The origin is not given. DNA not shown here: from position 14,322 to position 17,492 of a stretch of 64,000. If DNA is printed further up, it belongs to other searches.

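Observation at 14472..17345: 957-aa protein with four blocks of Gly-X-Y triplets and a large unassignable remainder: candidate secreted or effector protein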

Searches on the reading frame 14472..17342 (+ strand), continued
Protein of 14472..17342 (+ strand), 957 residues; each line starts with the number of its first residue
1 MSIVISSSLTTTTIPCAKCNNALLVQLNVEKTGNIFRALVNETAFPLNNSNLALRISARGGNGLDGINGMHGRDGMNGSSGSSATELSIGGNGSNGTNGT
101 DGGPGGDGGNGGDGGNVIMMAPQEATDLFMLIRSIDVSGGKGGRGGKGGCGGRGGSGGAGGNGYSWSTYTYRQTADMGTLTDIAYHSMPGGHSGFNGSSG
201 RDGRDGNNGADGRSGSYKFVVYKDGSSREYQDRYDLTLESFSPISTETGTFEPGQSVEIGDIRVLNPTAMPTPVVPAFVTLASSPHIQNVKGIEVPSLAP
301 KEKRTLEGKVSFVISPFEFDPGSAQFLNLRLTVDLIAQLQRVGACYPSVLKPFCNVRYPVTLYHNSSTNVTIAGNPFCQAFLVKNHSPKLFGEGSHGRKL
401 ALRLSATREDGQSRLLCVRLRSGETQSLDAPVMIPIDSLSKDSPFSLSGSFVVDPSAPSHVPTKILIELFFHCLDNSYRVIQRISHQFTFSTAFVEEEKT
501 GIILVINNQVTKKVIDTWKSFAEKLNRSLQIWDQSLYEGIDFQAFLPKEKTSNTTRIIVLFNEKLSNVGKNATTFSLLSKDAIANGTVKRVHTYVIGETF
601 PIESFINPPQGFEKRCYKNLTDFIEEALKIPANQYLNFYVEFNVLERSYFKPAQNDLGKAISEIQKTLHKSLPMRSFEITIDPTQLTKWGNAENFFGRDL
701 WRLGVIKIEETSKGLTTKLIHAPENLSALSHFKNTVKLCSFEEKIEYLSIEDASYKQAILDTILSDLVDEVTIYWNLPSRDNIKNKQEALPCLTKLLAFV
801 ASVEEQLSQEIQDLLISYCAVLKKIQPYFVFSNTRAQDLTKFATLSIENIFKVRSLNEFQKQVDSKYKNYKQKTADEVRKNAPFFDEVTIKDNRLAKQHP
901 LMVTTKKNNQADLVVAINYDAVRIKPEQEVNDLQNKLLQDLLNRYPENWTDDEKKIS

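Call 20: find_encoding_contigs(protein=P0050, flank=8000, max_places=2)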
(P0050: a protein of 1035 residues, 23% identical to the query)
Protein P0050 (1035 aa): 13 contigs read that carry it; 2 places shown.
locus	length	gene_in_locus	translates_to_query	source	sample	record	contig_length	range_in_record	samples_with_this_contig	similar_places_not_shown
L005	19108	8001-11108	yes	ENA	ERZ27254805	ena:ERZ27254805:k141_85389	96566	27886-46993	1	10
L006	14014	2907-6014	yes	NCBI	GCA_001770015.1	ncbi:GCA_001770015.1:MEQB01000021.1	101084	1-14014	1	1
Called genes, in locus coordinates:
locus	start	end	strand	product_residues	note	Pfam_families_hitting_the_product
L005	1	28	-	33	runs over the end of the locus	-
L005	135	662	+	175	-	-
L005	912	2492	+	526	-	-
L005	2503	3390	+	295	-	PF14394:DUF4423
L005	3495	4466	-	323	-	PF01370:Epimerase, PF04321:RmlD_sub_bind, PF16363:GDP_Man_Dehyd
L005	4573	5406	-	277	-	PF00669:Flagellin_N, PF00700:Flagellin_C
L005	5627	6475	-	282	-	PF00669:Flagellin_N, PF00700:Flagellin_C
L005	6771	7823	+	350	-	-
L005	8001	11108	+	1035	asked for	PF25560:DUF7932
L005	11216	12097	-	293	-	PF09949:APP1_cat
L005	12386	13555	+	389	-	PF13173:AAA_14, PF13635:DUF4143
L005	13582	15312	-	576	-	PF03109:ABC1, PF01163:RIO1 (weak), PF27536:UbiB_helical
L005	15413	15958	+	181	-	-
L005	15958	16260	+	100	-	-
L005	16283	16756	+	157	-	PF03449:GreA_GreB_N, PF01272:GreA_GreB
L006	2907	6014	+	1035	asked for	PF25560:DUF7932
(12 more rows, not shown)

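Call 25: find_related_loci(query=window:14472-17342:+, collection=genome_contigs, flank=6000)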
Query window:14472-17342:+ (957 aa) in genome_contigs; peptide patterns used: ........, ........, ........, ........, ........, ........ (x = any residue, [..] = any of these).
101 stretches matched a pattern, but none encodes a relative of the query by tblastn (E <= 1e-3).

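Call 34: predict_structure(alignment_id=A3)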
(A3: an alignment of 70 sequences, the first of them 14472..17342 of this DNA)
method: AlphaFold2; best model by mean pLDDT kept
length: 957 residues; sequences in the alignment: 70
mean_pLDDT: 84.4   pTM: 0.71
mean pLDDT of the five models: 84.4, 81.7, 81.6, 80.9, 79.6
residues with pLDDT >= 90: 458; 70-90: 364; 50-70: 102; < 50: 33
segments of 3 or more residues with pLDDT < 50: 829-831, 893-915
pLDDT, mean of each block of 10 residues (from residue 1): 68 62 86 79 79 89 93 92 87 94 96 92 95 93 96 93 85 71 86 93 96 95 95 94 88 94 96 95 90 96 96 87 77 93 85 91 90 91 93 88 90 83 88 94 91 91 93 91 92 86 93 95 94 89 78 85 77 80 75 90 70 82 90 78 86 86 87 82 75 70 87 74 90 93 94 94 90 72 69 92 80 92 71 70 89 80 89 69 55 45 43 53 77 88 65 49
secondary structure, 60 per line:
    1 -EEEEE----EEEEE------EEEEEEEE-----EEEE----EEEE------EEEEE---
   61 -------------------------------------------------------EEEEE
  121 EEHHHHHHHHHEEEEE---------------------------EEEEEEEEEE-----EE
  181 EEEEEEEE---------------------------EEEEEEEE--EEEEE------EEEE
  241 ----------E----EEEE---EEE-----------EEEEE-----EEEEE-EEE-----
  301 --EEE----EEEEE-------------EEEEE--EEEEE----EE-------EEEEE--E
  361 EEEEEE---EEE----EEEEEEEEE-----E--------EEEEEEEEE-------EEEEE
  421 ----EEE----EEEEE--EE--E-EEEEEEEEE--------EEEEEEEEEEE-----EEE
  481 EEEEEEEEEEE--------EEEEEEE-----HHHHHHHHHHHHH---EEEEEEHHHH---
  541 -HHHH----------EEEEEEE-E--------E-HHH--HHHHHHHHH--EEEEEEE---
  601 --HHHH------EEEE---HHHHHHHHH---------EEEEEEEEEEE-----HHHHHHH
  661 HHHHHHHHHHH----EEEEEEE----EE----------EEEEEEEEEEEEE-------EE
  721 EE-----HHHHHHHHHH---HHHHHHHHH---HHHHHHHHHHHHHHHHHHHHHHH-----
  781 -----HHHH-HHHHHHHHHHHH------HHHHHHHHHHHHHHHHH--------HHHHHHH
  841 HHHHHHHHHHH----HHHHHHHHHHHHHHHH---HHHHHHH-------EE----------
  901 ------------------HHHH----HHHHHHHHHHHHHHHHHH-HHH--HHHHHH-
elements in order (helices of 4 or more, strands of 3 or more residues): E2-6 E11-15 E22-29 E35-38 E43-46 E53-57 E116-122 H123-131 E132-136 E164-173 E179-188 E216-223 E226-230 E237-240 E256-259 E263-265 E277-281 E287-291 E293-295 E303-305 E310-314 E328-332 E335-339 E353-357 E360-366 E370-372 E377-385 E400-408 E416-420 E425-427 E432-436 E445-453 E462-472 E478-491 E500-506 H512-524 E528-533 H534-537 H542-545 E556-562 H580-588 E591-597 H603-606 E613-616 H620-628 E638-648 H654-671 E676-682 E699-711 E719-722 H728-737 H741-749 H753-775 H786-789 H791-802 H809-825 H834-851 H856-871 H875-881 H919-922 H927-944 H951-956

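Call 37: fold_search(model_id=the predicted structure, library=pdb)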
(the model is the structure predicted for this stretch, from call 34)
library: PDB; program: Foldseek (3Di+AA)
matches with E <= 10: 1404; with E <= 0.001: 319
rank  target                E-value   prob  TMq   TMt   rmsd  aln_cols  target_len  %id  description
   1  9sv8_C                1.1e-08  1.00  0.09  0.22  34.5       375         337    9  Herpes simplex virus 2 delta28-73 glycoprotein C ectodomain in complex with C3b (released 2025-12-10)
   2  4b60_A                1.9e-08  1.00  0.09  0.25  20.3       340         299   11  Structure of rFnBPA(189-505) in complex with fibrinogen gamma chain C- terminal peptide (released 2013-10-09)
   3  2dw5                  2.2e-08  1.00  0.14  0.20  19.0       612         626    8  Crystal structure of human peptidylarginine deiminase 4 in complex with N-alpha-benzoyl-N5-(2-fluoro-1-iminoethyl)-L-orn (released 2006-10-17)
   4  9sfp_Q                2.4e-08  1.00  0.13  0.17  20.2       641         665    8  Native cytoplasmic lattices from mouse oocytes (released 2026-03-18)
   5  9xrl_T                2.5e-08  1.00  0.13  0.18  21.7       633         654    8  Structure of mouse cytoplasmic lattice (CPL) repeating unit (released 2026-03-18)
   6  4b5z                  2.8e-08  1.00  0.10  0.27  20.7       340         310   12  Structure of the apo-rFnBPA(189-505) from Staphylococcus aureus (released 2013-10-09)
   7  8r8u_A                4.7e-08  1.00  0.14  0.20  15.0       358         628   10  Human PADI4 in complex with cyclic peptide PADI4_3 (released 2024-11-27)
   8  4x8g                  4.9e-08  1.00  0.13  0.20  19.5       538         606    7  Crystal structure of human peptidylarginine deiminase type4 (PAD4) in complex with GSK199 (released 2015-01-28)
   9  9xrl_b                7.8e-08  1.00  0.13  0.17  21.8       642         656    8  Structure of mouse cytoplasmic lattice (CPL) repeating unit (released 2026-03-18)
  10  5n0z                  9.1e-08  1.00  0.15  0.21  19.2       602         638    8  hPAD4 crystal complex with AFM-41a (released 2017-05-24)
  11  9huh_A                9.6e-08  1.00  0.14  0.22  13.8       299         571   10  CryoEM structure of human peptidylarginine deiminase type 4 (PAD4) in 10 mM calcium (released 2025-10-22)
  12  7d5r_A                9.6e-08  1.00  0.12  0.16  19.8       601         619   10  Structure of the Ca2+-bound C646A mutant of peptidylarginine deiminase type III (PAD3) (released 2021-06-02)
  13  9xrl_U                1.0e-07  1.00  0.13  0.17  21.8       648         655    8  Structure of mouse cytoplasmic lattice (CPL) repeating unit (released 2026-03-18)
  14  4nen_A                1.1e-07  1.00  0.10  0.09  21.8       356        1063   12  An internal ligand-bound, metastable state of a leukocyte integrin, aXb2 (released 2014-01-15)
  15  9dpz                  1.1e-07  1.00  0.13  0.20  14.3       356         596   11  Potent inhibition of the protein arginine deiminases (PAD1-4) by targeting a Ca2+ dependent allosteric binding site (released 2025-05-28)
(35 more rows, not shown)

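Call 40: search_solved_structures(query=A3, max_evalue=10, show_alignments=3)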
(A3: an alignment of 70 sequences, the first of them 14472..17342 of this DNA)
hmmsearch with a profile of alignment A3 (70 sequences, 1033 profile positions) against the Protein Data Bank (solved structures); distinct sequences matched with E-value up to 10: 27.
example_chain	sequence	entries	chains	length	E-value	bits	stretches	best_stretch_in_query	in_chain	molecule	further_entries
9ijj_q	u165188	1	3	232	0.026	15.7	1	857-1002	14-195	Protein FAM228B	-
2pne_A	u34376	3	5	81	0.058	14.5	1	117-161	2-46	6.5 kDa glycine-rich antifreeze protein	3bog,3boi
7x39_A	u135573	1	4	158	0.094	13.9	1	234-276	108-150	Enhancer of rudimentary homolog,Cip1-interacting zinc finger protein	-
6eld_A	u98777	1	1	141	0.13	13.4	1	193-210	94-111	Nucleolysin TIA-1 isoform p40,U1 small nuclear ribonucleoprotein C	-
9gnq_K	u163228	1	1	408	0.26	12.4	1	4-56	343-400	Kinesin-1 heavy chain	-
7usc_C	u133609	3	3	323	0.33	12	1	167-201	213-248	Wiskott-Aldrich syndrome protein family member 1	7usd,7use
9fgq_K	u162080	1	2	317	0.39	11.8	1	236-261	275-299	Cell division cycle protein 27 homolog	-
8whn_A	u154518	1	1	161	0.68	11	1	828-935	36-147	Ribophorin 1 superfamily protein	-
6fuz_A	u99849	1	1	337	0.76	10.8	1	226-265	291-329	Kinesin light chain 1,Kinesin light chain 1,C-Jun-amino-terminal kinase-interacting protei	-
8w9z_O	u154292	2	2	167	1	10.4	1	417-514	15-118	Protein PLASTID TRANSCRIPTIONALLY ACTIVE 7-like isoform X1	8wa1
8qma_C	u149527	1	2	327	1.1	10.3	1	737-813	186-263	DNA-directed RNA polymerase subunit alpha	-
8r5o_A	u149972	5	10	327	1.1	10.3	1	737-813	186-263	DNA-directed RNA polymerase subunit alpha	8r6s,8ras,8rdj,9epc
7ejo_A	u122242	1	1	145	1.6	9.8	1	236-256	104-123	Enhancer of rudimentary homolog 2,Protein tost-1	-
5wbs_A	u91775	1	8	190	1.6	9.8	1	183-207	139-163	Frizzled-7,inhibitor peptide Fz7-21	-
7ejs_A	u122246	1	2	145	1.7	9.7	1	236-255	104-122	Enhancer of rudimentary homolog 2,Protein pid-3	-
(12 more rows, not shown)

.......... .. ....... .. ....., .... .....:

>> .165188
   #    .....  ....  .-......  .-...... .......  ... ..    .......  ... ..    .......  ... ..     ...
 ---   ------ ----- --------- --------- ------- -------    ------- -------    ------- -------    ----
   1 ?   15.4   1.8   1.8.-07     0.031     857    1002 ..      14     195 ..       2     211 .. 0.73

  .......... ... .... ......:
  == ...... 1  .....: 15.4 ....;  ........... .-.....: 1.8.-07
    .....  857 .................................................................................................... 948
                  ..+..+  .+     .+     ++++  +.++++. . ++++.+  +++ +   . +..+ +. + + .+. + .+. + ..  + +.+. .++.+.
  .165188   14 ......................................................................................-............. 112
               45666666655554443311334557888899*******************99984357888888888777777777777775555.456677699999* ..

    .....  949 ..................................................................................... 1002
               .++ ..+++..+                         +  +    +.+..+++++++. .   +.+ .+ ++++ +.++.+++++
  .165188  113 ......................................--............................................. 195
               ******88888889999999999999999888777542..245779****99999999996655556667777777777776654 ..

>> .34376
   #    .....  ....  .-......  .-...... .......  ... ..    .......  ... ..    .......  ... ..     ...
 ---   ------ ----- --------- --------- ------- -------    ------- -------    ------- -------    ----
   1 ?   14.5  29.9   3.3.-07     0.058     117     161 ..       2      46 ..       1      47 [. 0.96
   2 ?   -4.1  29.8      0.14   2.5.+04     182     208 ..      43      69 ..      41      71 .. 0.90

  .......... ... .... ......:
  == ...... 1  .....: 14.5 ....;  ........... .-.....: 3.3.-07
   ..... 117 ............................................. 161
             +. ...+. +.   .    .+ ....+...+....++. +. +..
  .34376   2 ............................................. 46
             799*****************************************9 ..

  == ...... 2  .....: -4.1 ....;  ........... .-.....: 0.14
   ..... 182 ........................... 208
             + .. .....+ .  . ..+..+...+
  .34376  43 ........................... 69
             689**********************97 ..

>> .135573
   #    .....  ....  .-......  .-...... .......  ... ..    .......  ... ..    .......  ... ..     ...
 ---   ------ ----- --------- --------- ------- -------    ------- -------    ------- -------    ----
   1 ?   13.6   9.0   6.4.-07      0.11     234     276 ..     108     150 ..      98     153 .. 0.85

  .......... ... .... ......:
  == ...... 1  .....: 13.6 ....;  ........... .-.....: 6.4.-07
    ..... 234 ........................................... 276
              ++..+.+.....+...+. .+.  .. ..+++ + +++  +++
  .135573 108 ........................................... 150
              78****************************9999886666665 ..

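Call 42: search_protein_representatives(protein=window:14472-17342:+)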
Query: 957 residues. Proteins with E-value up to 0.001 (for the whole library): 934; up to 1e-10: 497; up to 1e-30: 187. The best 150 are listed.
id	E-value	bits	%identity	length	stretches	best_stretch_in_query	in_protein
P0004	4.6e-67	243.7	30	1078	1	41-825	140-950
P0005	3.5e-66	240.7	31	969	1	44-775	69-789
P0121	2.2e-65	238.1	31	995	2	40-748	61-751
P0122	6.3e-64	233.3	29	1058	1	54-848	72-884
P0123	1.1e-63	232.5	30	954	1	43-776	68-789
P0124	5.2e-63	230.2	29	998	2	47-798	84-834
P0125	3.0e-61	224.5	29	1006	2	50-826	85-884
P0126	8.1e-61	223.0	31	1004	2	44-782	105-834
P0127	2.4e-60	221.4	32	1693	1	44-564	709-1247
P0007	5.7e-60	220.2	30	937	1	53-875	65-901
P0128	3.4e-59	217.6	30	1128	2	44-728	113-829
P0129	1.2e-57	212.5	30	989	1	41-843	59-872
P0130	3.2e-57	211.1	29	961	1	46-826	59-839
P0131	3.3e-56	207.7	30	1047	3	46-629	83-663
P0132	1.7e-55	205.4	28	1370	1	45-868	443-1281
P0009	2.3e-53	198.3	27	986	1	53-756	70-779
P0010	5.7e-51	190.4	29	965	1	46-771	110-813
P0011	2.0e-50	188.6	32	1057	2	54-599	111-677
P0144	1.1e-48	182.9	30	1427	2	49-626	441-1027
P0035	2.6e-44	168.4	30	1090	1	56-543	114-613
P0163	8.9e-44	166.6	25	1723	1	45-778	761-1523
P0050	3.2e-42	161.5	25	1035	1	48-683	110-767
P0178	3.7e-42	161.3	29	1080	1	46-770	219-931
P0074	5.0e-39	150.9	35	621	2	47-466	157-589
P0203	4.0e-38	147.9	31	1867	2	45-597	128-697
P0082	1.3e-37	146.3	31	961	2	50-622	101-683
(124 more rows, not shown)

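Call 43: search_protein_families(library=pfam, proteins=[P0127, P0163, P0132, P0144, P0203, P0178], max_evalue=0.001)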
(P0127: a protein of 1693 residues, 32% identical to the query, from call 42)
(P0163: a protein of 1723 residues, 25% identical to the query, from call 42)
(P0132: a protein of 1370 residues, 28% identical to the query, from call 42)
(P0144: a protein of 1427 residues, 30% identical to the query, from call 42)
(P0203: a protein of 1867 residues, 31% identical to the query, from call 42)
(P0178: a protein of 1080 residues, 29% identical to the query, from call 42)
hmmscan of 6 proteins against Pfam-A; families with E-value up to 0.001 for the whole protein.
P0127 (1693 aa): 2 families
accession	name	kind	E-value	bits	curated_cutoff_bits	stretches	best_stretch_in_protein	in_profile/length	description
PF25560.1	DUF7932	-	2.4e-17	64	27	1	913-1024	13-125/130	Domain of unknown function (DUF7932)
PF13599.13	Pentapeptide_4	-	5.7e-05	23.5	38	0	439-482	13-56/78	Pentapeptide repeat region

P0163 (1723 aa): 1 family
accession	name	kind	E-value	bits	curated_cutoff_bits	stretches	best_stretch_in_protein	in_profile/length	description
PF25560.1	DUF7932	-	3.2e-10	40.9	27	1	968-1076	16-124/130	Domain of unknown function (DUF7932)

P0132 (1370 aa): 1 family
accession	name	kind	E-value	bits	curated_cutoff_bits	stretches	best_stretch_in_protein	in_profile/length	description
PF25560.1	DUF7932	-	0.00016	22.5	27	1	631-715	15-100/130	Domain of unknown function (DUF7932)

P0144 (1427 aa): 0 families

P0203 (1867 aa): 1 family
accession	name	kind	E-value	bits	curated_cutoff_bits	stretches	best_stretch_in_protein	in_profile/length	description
PF00169.35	PH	-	1.1e-05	26.3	25.1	1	864-959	2-104/105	PH domain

P0178 (1080 aa): 1 family
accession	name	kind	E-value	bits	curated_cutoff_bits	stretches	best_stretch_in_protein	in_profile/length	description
PF25560.1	DUF7932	-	5.8e-10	40.1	27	1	417-524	15-125/130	Domain of unknown function (DUF7932)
